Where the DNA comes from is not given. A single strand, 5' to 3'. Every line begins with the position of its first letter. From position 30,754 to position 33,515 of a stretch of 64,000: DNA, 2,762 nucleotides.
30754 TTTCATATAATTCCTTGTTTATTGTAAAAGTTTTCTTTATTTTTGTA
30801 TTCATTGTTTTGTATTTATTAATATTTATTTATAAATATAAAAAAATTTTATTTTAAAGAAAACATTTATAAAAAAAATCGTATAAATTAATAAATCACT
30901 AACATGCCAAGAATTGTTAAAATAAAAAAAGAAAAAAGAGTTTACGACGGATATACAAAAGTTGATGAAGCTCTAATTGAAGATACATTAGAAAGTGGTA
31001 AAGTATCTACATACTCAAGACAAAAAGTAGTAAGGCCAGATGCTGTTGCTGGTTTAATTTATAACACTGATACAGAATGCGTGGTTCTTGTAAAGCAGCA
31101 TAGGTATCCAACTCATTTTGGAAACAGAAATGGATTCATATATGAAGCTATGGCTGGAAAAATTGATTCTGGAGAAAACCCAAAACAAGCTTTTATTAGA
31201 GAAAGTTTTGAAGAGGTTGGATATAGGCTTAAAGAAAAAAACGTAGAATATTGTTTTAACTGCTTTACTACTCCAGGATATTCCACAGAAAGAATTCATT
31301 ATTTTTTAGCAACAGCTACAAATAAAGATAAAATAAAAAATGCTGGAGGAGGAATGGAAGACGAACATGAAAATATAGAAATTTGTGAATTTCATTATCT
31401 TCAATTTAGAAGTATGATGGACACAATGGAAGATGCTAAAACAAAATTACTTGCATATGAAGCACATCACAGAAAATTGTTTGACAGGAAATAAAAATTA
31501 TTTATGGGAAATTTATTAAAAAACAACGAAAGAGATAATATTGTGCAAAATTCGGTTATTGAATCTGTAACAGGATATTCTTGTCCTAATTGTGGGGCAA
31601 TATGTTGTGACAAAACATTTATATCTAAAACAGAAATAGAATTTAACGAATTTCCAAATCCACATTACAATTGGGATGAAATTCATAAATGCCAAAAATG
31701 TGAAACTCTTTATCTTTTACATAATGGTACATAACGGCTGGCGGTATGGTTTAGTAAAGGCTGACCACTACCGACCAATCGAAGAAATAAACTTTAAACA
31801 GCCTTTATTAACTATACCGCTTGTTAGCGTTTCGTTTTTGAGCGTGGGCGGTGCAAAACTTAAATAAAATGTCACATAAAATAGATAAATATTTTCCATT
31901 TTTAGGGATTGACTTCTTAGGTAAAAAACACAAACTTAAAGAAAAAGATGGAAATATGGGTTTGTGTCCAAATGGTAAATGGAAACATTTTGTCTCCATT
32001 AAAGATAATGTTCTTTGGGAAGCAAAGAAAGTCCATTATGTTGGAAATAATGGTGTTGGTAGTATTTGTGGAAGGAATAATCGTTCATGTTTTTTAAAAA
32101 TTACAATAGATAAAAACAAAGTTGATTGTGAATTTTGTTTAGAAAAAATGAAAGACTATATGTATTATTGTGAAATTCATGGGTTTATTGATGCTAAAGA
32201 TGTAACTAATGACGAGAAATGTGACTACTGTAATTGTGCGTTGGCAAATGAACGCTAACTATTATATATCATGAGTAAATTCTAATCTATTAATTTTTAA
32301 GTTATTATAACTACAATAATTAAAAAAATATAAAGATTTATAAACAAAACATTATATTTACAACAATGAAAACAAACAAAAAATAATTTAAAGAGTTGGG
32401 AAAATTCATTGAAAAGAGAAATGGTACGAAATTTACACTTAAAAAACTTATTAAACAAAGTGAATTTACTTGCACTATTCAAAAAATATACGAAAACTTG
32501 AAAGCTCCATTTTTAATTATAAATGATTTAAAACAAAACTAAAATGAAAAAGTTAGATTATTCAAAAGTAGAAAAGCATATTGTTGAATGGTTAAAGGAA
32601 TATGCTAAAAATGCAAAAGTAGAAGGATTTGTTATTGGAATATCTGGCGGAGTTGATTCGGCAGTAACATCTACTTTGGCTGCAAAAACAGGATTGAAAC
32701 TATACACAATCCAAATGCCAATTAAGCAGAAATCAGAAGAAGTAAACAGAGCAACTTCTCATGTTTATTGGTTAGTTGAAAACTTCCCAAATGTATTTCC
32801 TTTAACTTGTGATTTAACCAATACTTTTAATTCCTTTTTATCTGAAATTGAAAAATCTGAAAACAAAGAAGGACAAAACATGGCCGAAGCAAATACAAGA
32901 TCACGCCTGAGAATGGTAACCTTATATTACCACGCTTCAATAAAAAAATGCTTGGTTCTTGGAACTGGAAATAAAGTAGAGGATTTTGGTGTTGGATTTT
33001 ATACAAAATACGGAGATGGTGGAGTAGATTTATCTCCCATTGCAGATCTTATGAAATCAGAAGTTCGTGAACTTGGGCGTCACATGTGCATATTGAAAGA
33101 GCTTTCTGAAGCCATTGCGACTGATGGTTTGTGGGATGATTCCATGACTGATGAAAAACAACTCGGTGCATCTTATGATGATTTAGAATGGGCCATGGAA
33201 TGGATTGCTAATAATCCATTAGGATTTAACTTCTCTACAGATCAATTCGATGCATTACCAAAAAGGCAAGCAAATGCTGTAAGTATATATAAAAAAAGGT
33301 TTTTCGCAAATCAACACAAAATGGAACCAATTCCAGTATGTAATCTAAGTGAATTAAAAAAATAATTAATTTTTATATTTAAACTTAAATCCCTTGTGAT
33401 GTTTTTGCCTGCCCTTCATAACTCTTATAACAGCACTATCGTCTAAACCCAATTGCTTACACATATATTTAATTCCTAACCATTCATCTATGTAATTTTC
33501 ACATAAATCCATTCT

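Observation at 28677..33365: Preiss-Handler-type NAD+ rebuilding cluster (pncB, Nudix, nadE) unlike NARP1/NARP2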

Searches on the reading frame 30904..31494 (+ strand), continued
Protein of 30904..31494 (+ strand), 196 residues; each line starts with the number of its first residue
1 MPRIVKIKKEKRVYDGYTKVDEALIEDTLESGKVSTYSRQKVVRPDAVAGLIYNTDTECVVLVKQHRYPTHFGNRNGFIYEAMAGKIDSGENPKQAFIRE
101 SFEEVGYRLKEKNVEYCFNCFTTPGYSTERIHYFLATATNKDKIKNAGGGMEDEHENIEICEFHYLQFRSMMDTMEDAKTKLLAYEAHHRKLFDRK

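Call 103: search_protein_families(library=ncbifam, proteins=[L007:8001-8663:+, L007:8647-9261:+, L007:9266-10141:+, L007:7595-8020:+], max_evalue=0.0001)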
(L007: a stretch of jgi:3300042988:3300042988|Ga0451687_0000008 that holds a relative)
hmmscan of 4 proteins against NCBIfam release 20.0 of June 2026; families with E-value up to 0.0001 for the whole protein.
L007:8001-8663:+ (220 aa): 10 families
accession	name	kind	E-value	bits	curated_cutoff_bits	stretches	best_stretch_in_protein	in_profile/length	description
TIGR00052.1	TIGR00052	subfamily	3.7e-30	104.9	79.55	1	6-190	3-187/188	nudix-type nucleoside diphosphatase, YffH/AdpP family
NF011585.0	PRK15009.1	equivalog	7.1e-25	87.8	234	1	5-187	4-183/191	GDP-mannose pyrophosphatase NudK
NF008003.0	PRK10729.1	equivalog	1.4e-18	67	248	1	3-186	13-195/210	ADP-ribose diphosphatase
NF008736.0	PRK11762.1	equivalog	2.6e-11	43.4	169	1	31-181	32-170/186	ADP compounds hydrolase NudE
NF041652.1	Nud_hyd_Dein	equivalog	1e-08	35.6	200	1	45-177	12-137/152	Nudix hydrolase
NF006961.0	PRK09438.1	equivalog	3.6e-08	33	103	1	44-113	6-67/151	dihydroneopterin triphosphate diphosphatase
TIGR00586.1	mutt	equivalog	7.8e-07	29.2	97.9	1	50-166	8-115/129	8-oxo-dGTP diphosphatase MutT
NF001299.0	PRK00241.1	equivalog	2.6e-06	27.1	158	1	50-118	137-197/263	NAD(+) diphosphatase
NF008044.0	PRK10776.1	equivalog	2.5e-05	24.1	148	1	75-120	28-73/130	8-oxo-dGTP diphosphatase MutT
NF006530.0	PRK08999.1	equivalog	7.3e-05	22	245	1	49-116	10-71/315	Nudix family hydrolase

L007:8647-9261:+ (204 aa): 16 families
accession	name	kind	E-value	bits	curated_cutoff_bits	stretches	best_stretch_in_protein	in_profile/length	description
TIGR00482.1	TIGR00482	equivalog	5e-48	163.7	112.45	1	10-201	1-193/194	nicotinate (nicotinamide) nucleotide adenylyltransferase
NF000840.1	PRK00071.1-3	equivalog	7.5e-43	146.3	150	1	5-203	5-199/201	nicotinate-nucleotide adenylyltransferase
NF000841.0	PRK00071.1-4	equivalog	2e-38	132.2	197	1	5-203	6-193/194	nicotinate-nucleotide adenylyltransferase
NF005519.0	PRK07152.1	equivalog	2.2e-32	112.4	315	1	6-202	1-184/361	nicotinate-nucleotide adenylyltransferase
NF000839.0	PRK00071.1-1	equivalog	3.3e-31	108.9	187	1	8-203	8-216/219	nicotinate-nucleotide adenylyltransferase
NF000843.0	PRK00071.2-2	equivalog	2.5e-26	92.5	240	1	6-143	12-145/212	nicotinate-nucleotide adenylyltransferase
NF000845.0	PRK00071.2-4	equivalog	2.9e-23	82.3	210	1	6-143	8-141/197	nicotinate-nucleotide adenylyltransferase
NF000846.0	PRK00071.2-5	equivalog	4.1e-16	59.1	329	1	7-136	20-145/210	nicotinate-nucleotide adenylyltransferase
NF005410.0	PRK06973.1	equivalog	1.1e-15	57.6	214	1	5-137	21-154/243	nicotinate-nucleotide adenylyltransferase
TIGR00125.1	cyt_tran_rel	domain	4.2e-12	46.1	27.7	1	8-71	1-62/65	adenylyltransferase/cytidyltransferase family protein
NF000842.0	PRK00071.2-1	equivalog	8.5e-10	38.6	167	1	6-203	2-185/191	nicotinate-nucleotide adenylyltransferase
TIGR01510.1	coaD_prev_kdtB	equivalog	4.3e-07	30.1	103.3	1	9-68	2-55/155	pantetheine-phosphate adenylyltransferase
NF006479.0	PRK08887.1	equivalog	1.6e-06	28.1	164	0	6-142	2-136/174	nicotinate-nicotinamide nucleotide adenylyltransferase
TIGR01526.1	nadR_NMN_Atrans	equivalog_domain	5.4e-06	25.9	341.15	1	6-175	1-143/325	nicotinamide-nucleotide adenylyltransferase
NF002243.0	PRK01153.1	subfamily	8.4e-06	25.5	127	0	9-42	3-34/175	nicotinamide-nucleotide adenylyltransferase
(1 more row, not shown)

L007:9266-10141:+ (291 aa): 8 families
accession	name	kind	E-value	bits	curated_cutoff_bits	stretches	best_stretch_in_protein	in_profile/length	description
TIGR00552.1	nadE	equivalog_domain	4.8e-50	170.1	63.65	1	10-280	2-241/251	NAD(+) synthase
NF010587.0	PRK13980.1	equivalog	4.9e-49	166.9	255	1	3-281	4-257/267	NAD+ synthase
NF002048.0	PRK00876.1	subfamily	5.1e-31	107.7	313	2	126-226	173-273/330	NAD(+) synthase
NF001979.1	PRK00768.1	equivalog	7.5e-31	107.6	250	1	16-227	23-234/266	NAD(+) synthase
NF010588.0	PRK13981.1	equivalog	6.7e-18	64.4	479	1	19-246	274-497/546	NAD+ synthase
NF002730.0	PRK02628.1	equivalog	5.7e-07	28.1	473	1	25-165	354-491/677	NAD(+) synthase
TIGR00884.1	guaA_Cterm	equivalog_domain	1.2e-05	24.8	338.75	1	21-206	7-190/310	glutamine-hydrolyzing GMP synthase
NF000848.1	PRK00074.1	equivalog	8.4e-05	21.3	400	0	13-52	196-235/512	glutamine-hydrolyzing GMP synthase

L007:7595-8020:+ (141 aa): 2 families
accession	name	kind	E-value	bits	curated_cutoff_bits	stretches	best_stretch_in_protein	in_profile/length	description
NF007970.0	PRK10694.1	equivalog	2.5e-11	43.6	162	1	3-120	12-131/133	acyl-CoA thioester hydrolase YciA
TIGR00369.1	unchar_dom_1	domain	3.1e-06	27.3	36.6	1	16-105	31-114/117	hotdog fold thioesterase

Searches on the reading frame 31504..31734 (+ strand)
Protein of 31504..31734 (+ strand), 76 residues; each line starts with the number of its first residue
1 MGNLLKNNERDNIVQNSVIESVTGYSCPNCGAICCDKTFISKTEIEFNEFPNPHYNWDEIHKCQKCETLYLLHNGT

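Call 3: search_protein_families(library=pfam, proteins=[window:31504-31734:+], max_evalue=0.01)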
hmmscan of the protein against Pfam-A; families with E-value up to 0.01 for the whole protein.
window:31504-31734:+ (76 aa): 1 family
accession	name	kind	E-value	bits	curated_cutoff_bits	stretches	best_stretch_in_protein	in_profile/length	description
PF20626.4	EGF_Sp38_C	-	0.0091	16.5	24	0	23-45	11-33/50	Zona-pellucida-binding protein (Sp38) C-terminal EGF-like domain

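Call 5: search_protein_families(library=ncbifam, proteins=[window:31504-31734:+], max_evalue=0.001)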
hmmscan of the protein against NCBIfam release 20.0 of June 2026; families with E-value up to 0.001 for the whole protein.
window:31504-31734:+ (76 aa): 0 families

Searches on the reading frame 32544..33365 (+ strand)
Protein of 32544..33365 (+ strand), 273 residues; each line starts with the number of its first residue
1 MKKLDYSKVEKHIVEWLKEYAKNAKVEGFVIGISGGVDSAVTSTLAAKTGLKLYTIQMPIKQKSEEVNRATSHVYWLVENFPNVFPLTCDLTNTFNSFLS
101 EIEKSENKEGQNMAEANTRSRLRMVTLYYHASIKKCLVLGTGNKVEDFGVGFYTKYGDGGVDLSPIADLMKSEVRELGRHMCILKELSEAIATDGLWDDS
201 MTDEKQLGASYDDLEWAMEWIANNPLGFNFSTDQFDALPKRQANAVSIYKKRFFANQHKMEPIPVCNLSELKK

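Call 3: search_protein_families(library=pfam, proteins=[window:32544-33365:+], max_evalue=0.01)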
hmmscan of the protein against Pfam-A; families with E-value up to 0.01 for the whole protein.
window:32544-33365:+ (273 aa): 3 families
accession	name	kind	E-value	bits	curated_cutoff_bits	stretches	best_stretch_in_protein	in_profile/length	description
PF02540.23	NAD_synthase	-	4e-46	157.6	21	1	11-226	3-210/242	NAD synthase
PF03054.22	tRNA_Me_trans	-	0.00013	22.1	20.6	1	30-70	4-44/202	tRNA methyl transferase HUP domain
PF06508.19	QueC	-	0.0043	17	22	1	30-71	3-44/210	Queuosine biosynthesis protein QueC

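Call 5: search_protein_families(library=ncbifam, proteins=[window:32544-33365:+], max_evalue=0.001)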
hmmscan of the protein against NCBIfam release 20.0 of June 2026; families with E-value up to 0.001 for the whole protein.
window:32544-33365:+ (273 aa): 11 families
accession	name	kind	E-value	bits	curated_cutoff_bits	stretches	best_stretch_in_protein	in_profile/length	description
NF010587.0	PRK13980.1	equivalog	1.9e-53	181.3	255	1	2-269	7-261/267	NAD+ synthase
TIGR00552.1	nadE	equivalog_domain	5.5e-48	163.4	63.65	1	6-222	2-214/251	NAD(+) synthase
NF001979.1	PRK00768.1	equivalog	6.8e-32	111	250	1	9-215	20-233/266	NAD(+) synthase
NF002048.0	PRK00876.1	subfamily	2e-30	105.7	313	2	113-205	171-262/330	NAD(+) synthase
NF010588.0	PRK13981.1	equivalog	8e-22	77.3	479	1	11-182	270-438/546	NAD+ synthase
NF002730.0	PRK02628.1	equivalog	2.9e-07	29.1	473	1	21-158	354-496/677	NAD(+) synthase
NF001138.1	PRK00143.1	equivalog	6.7e-06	25.3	284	1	30-71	3-44/345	tRNA 2-thiouridine(34) synthase MnmA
TIGR00884.1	guaA_Cterm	equivalog_domain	6.4e-05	22.4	338.75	0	14-56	7-47/310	glutamine-hydrolyzing GMP synthase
NF000848.1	PRK00074.1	equivalog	0.00025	19.8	400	0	7-50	197-237/512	glutamine-hydrolyzing GMP synthase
TIGR00342.1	TIGR00342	equivalog_domain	0.00065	18.9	264.5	1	32-140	178-283/373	tRNA uracil 4-sulfurtransferase ThiI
TIGR00420.1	trmU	equivalog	0.00065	18.7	236.95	0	30-70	4-46/351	tRNA 2-thiouridine(34) synthase MnmA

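Call 12: search_dna_similar(query=window:32544-33365:+, collection=phages, mode=protein, max_rows=40)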
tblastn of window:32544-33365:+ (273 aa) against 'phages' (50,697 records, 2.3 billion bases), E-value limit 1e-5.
Records with a match: 42; places in all: 42; records where one place covers at least 80% of the query: 22.
Best place of each record, by identity: <60% 42.
By first word of the organism name: Synechococcus 6; Bacteriophage 6; uncultured 5; Listeria 5; Marine 3; Pelagibacter 2; Prochlorococcus 2; Bacillus 2; Staphylococcus 2; Ralstonia 2; and 6 more.
By host as written in the record: - 17; Listeria monocytogenes 5; Synechococcus sp. WH8109 3; Synechococcus str. WH8109 2; Candidatus Pelagibacter ubique HTCC1062 2; Prochlorococcus sp. MIT9515 2; Bacillus megaterium str. ATCC 43725 2; Staphylococcus aureus 2; and 6 more.
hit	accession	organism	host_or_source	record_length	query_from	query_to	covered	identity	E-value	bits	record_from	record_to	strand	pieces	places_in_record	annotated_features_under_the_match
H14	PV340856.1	Synechococcus phage Sf-FS3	Synechococcus sp. WH8102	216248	5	268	97%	50.0%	1e-74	253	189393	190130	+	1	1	NH(3)-dependent NAD(+) synthetase | sugar O-methyltransferase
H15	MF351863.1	Synechococcus phage Bellamy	Synechococcus str. WH8109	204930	5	268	97%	49.2%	1e-70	241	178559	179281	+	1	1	225: NadE-like protein | 226: methyltransferase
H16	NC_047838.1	Synechococcus phage Bellamy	Synechococcus str. WH8109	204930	5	268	97%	49.2%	1e-70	241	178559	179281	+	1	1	225: NAD synthetase | 226: methyltransferase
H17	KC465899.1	Pelagibacter phage HTVC008M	Candidatus Pelagibacter ubique HTCC1062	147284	12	272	96%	49.1%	7e-68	233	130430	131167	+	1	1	NH(3)-dependent NAD+ synthetase NadE | NAD-binding, UDP-glucose/GDP-mannose dehydrogenase family protein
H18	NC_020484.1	Pelagibacter phage HTVC008M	Candidatus Pelagibacter ubique HTCC1062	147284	12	272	96%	49.1%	7e-68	233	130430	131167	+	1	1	NAD synthetase | UDP-glucose dehydrogenase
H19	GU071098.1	Synechococcus phage S-SSM7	Synechococcus sp. WH8109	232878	5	268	97%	47.4%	2e-72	246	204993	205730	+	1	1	NAD+ synthetase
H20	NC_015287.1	Synechococcus phage S-SSM7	Synechococcus sp. WH8109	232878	5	268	97%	47.4%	2e-72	246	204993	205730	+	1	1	NAD synthetase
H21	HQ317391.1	Cyanophage S-SSM6a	Synechococcus sp. WH8109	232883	5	268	97%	47.4%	2e-72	246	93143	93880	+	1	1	NAD+ synthetase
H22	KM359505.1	Prochlorococcus phage P-TIM68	Prochlorococcus sp. MIT9515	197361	5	268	97%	47.3%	3e-69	237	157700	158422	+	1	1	putative NAD+ synthetase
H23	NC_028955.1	Prochlorococcus phage P-TIM68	Prochlorococcus sp. MIT9515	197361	5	268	97%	47.3%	3e-69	237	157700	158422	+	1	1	NAD synthetase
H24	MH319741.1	Marine virus AG-345-E15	single cell amplified by WGA-X; seawater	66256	5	271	98%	45.4%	2e-63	220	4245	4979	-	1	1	record has no annotation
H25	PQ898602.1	Synechococcus phage S-SCSM2R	Synechococcus sp. WH7803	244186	5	264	95%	46.1%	2e-68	235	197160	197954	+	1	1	NAD(+) synthase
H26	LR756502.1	uncultured phage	metagenomic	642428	13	265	93%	47.0%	1e-69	238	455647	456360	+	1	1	record has no annotation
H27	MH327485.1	Marine virus AG-341-P01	single cell amplified by WGA-X; seawater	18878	5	264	95%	44.6%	4e-65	225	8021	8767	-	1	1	record has no annotation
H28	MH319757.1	Marine virus AG-345-O18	single cell amplified by WGA-X; seawater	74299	5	264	95%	44.6%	5e-65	225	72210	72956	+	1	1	record has no annotation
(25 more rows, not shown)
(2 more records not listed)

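Call 31: search_solved_structures(query=window:32544-33365:+, show_alignments=2)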
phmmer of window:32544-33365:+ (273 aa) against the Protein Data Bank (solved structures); distinct sequences matched with E-value up to 0.001: 21.
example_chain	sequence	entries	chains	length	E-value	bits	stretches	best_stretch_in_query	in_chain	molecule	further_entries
3fiu_A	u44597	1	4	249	5.2e-34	121.1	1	9-215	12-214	NH(3)-dependent NAD(+) synthetase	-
2e18_A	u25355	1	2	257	2.7e-26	95.8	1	1-216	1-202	NH(3)-dependent NAD(+) synthetase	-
3p52_A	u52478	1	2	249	2.2e-22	83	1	4-224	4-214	NH(3)-dependent NAD(+) synthetase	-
2pz8_A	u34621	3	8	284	1.5e-21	80.3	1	12-219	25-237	NH(3)-dependent NAD(+) synthetase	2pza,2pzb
1ee1_A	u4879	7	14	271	6.6e-20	74.9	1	12-219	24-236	NH(3)-DEPENDENT NAD(+) SYNTHETASE | NAD SYNTHETASE | PROTEIN (NAD SYNTHETASE)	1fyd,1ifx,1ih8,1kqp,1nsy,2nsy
4q16_A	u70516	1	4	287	7.6e-18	68.1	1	8-218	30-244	NH(3)-dependent NAD(+) synthetase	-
6kv3_A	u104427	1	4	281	1e-15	61.1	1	114-218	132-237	NH(3)-dependent NAD(+) synthetase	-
5wp0_A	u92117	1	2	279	1.6e-15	60.5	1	114-219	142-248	NH(3)-dependent NAD(+) synthetase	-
4xfd_A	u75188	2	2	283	1.6e-15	60.5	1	14-215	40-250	NH(3)-dependent NAD(+) synthetase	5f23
1xng_A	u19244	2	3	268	6.1e-15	58.6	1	4-215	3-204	NH(3)-dependent NAD(+) synthetase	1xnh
6c8q_A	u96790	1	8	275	1.2e-14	57.6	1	11-217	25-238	NH(3)-dependent NAD(+) synthetase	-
3hmq_A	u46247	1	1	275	4.7e-14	55.7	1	111-220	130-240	NH(3)-dependent NAD(+) synthetase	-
3q4g_A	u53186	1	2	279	9.1e-14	54.7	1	114-216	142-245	NH(3)-dependent NAD(+) synthetase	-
1wxe_A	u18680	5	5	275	1.1e-13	54.5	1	111-219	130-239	NH(3)-dependent NAD(+) synthetase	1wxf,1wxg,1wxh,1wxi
3dpi_A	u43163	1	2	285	3.2e-13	53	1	111-214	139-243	NAD+ synthetase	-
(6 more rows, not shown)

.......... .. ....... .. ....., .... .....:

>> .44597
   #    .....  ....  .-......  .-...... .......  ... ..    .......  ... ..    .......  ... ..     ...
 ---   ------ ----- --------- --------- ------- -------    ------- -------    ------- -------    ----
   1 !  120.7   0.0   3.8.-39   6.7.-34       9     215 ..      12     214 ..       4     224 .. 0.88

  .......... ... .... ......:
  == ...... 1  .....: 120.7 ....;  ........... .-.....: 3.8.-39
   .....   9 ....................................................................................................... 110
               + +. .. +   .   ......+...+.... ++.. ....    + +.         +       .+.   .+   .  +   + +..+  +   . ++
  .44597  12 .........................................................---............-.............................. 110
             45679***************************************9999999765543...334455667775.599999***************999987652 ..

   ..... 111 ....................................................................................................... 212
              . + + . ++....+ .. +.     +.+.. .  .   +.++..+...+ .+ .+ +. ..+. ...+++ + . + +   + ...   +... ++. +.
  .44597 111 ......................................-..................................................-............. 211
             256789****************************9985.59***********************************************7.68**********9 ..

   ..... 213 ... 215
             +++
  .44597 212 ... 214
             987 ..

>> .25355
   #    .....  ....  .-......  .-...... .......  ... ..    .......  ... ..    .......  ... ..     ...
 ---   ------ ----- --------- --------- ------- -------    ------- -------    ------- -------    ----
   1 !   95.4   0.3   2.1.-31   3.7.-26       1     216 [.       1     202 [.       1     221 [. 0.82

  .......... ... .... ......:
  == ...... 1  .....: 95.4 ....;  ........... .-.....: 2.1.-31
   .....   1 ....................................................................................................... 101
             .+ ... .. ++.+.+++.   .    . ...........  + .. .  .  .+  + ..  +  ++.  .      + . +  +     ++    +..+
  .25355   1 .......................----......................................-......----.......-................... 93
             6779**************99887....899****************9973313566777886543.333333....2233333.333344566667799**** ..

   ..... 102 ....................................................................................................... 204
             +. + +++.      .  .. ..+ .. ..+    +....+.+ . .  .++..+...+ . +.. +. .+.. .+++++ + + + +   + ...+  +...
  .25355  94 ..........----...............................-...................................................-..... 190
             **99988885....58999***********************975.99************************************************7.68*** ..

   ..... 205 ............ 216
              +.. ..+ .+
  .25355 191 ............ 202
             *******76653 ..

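Call 37: find_homologous_proteins(query=window:32544-33365:+, max_evalue=1e-10)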
Query window:32544-33365:+ (273 aa): 8000 proteins with E <= 1e-10 among 8000 candidates; the best 120 are listed. Only proteins of 150 to 478 residues were searched: fused or split forms outside these lengths cannot appear, so this answer is no evidence that the protein stands alone or is whole; lengths 'longer' or 'shorter' looks for them.
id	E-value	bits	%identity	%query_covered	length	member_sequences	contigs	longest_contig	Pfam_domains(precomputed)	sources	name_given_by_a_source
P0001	1.9e-181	619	100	100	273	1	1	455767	PF02540.24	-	-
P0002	3.4e-139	481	78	100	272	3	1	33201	PF03054.23,PF02540.24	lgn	-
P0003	6.9e-127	440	71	100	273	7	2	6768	PF03054.23,PF02540.24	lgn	-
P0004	1.9e-125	436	70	100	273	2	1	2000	PF03054.23,PF02540.24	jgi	jgi:NAD+ synthase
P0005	3.4e-118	412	69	100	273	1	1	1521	PF03054.23,PF02540.24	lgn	-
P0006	8.5e-116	404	65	99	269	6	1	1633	PF03054.23,PF02540.24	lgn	-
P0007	6.2e-115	401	66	100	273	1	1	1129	PF03054.23,PF02540.24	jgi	-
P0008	2.7e-113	396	65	99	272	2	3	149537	PF03054.23,PF02540.24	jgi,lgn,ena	-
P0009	1.6e-112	393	66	98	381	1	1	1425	PF02540.24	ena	-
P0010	1.5e-111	390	65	100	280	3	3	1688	PF02540.24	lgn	-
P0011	3.3e-111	389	66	100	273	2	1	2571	PF02540.24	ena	-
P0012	9.8e-111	387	65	100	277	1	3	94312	PF03054.23,PF02540.24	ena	-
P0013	1.7e-110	387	65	99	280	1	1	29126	PF02540.24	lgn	-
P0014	6.4e-110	385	66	99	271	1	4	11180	PF02540.24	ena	-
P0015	7.7e-106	371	62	100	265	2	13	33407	PF02540.24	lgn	-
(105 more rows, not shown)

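Call 67: find_related_loci(query=window:32544-33365:+, collection=genome_contigs, flank=3000)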
Query window:32544-33365:+ (273 aa) in genome_contigs; peptide patterns used: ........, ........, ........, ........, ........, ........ (x = any residue, [..] = any of these).
600 stretches matched a pattern (row limit reached: there are more); 592 encode a relative of the query (tblastn E <= 1e-3); the best 80 are kept; 80 distinct loci.
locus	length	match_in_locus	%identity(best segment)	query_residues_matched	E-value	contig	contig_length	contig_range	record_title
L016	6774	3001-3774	58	8-272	5e-96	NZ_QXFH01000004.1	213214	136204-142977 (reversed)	Flagellimonas lutimaris strain KCTC 22173 20, whole genome shotgun sequence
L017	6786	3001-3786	54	1-270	9e-95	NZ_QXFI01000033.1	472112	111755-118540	Flagellimonas pelagia strain 72 245, whole genome shotgun sequence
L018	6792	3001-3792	56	1-270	2e-94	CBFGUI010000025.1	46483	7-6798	MAG TPA_asm: uncultured Flavobacteriaceae bacterium isolate SRR17295758_maxbin2_23 genome assembly, contig: ERZ23579493.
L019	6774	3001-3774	56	8-273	2e-94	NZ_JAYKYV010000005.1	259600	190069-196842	Flagellimonas halotolerans strain SYSU M86414 NODE_5_length_259600_cov_207.176304, whole genome shotgun sequence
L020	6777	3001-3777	57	2-270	1e-93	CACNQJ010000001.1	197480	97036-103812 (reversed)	MAG: uncultured Bacteroidetes bacterium isolate AH-287-A05 genome assembly, contig: AH-287-A05_NODE_1, whole genome shot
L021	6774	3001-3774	55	8-273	4e-93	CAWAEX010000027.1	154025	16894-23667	MAG: uncultured Flavobacteriaceae bacterium isolate MFD03551.bin.2.79 genome assembly, contig: contig_45496, whole genom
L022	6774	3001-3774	55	8-273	1e-92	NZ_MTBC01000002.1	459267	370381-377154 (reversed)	Croceivirga radicis strain HSG9 contig2, whole genome shotgun sequence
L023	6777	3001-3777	56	2-268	9e-93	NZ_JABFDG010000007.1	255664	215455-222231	Winogradskyella vidalii strain HL634 NODE_7_length_255664_cov_232.403_ID_13, whole genome shotgun sequence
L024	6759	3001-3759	57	8-268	1e-92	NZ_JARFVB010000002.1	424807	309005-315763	Flagellimonas yonaguniensis strain 334s03 Scaffold2, whole genome shotgun sequence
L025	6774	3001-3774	54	3-268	3e-92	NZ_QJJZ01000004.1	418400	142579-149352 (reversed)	Arenibacter sp. ARW7G5Y1 Ga0206399_104, whole genome shotgun sequence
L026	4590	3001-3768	55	3-266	2e-92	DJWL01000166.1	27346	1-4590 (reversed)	MAG TPA_asm: Flavobacteriaceae bacterium UBA6231 UBA6231_contig_27573, whole genome shotgun sequence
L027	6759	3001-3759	56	8-268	2e-92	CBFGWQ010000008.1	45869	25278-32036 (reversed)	MAG TPA_asm: uncultured Arenibacter sp. isolate SRR17295757_metabat2_54 genome assembly, contig: ERZ23398518.675, whole 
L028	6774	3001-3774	55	8-272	5e-92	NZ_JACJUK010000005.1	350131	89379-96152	Croceivirga lutea strain CSW06 Scaffold5_1, whole genome shotgun sequence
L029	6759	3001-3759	56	8-268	1e-91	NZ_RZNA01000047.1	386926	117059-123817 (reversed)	Flagellimonas oceanensis strain 40DY170 454, whole genome shotgun sequence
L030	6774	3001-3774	56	8-273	1e-91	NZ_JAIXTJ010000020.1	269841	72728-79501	MAG: Flavobacterium sp. isolate C8_MAG_00036 pond_C8_MAG_00036_000000000056, whole genome shotgun sequence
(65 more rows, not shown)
